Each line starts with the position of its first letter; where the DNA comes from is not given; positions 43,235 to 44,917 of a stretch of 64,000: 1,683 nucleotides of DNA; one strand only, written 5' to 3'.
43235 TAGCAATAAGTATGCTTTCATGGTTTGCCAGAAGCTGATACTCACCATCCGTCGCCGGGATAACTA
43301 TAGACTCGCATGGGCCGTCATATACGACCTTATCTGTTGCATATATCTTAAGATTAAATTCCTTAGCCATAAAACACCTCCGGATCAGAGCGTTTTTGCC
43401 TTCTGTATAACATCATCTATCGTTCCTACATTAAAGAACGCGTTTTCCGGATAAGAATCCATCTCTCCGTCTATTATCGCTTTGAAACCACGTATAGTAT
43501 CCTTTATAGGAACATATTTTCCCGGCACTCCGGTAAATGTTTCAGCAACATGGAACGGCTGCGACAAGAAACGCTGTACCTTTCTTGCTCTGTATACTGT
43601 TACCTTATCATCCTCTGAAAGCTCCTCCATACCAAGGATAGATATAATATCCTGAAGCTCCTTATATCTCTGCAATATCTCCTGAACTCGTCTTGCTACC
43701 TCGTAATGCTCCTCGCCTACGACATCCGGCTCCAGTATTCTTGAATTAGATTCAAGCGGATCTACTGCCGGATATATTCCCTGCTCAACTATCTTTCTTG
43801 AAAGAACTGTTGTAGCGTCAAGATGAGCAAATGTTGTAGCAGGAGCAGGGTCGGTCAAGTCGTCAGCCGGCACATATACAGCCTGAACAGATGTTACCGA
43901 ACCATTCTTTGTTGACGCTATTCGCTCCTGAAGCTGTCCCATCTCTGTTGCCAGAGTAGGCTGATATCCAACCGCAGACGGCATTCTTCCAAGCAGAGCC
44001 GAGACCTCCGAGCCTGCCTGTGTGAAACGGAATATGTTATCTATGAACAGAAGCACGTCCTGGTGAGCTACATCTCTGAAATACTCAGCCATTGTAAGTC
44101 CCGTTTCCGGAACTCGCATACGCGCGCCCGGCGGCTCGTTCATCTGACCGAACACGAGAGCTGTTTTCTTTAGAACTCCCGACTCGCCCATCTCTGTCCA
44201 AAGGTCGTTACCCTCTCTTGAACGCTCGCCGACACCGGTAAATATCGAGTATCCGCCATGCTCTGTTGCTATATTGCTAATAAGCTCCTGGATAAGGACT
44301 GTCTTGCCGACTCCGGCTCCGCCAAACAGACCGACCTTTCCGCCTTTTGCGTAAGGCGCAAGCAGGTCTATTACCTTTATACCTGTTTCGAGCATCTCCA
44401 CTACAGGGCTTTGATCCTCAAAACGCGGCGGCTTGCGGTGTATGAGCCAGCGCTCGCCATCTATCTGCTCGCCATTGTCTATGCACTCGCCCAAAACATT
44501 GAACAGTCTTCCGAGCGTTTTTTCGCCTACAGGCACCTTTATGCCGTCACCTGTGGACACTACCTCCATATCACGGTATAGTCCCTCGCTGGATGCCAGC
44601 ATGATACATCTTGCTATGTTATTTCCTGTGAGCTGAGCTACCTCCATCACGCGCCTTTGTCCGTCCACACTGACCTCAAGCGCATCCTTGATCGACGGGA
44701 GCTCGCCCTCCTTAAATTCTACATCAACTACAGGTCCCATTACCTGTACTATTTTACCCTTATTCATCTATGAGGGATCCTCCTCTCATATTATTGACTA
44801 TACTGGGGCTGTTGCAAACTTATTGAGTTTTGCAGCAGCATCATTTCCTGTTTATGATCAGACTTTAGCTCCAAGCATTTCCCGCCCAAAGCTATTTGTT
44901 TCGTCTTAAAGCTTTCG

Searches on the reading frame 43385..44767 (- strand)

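Call 10: search_protein_families(library=pfam, proteins=[window:43385-44767:-])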
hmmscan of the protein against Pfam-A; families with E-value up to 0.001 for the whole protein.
window:43385-44767:- (460 aa): 3 families
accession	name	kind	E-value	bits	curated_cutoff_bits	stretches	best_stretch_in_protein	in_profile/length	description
PF00006.31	ATP-synt_ab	-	5.1e-75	252.2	29.5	1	129-342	1-213/213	ATP synthase alpha/beta family, nucleotide-binding domain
PF22919.1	ATP-synt_VA_C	-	2.5e-19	69.6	24.7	1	348-439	6-100/101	C-terminal domain of V and A type ATP synthase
PF02874.29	ATP-synt_ab_N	-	2.1e-16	60.6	20.9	1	6-73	1-69/69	ATP synthase alpha/beta family, beta-barrel domain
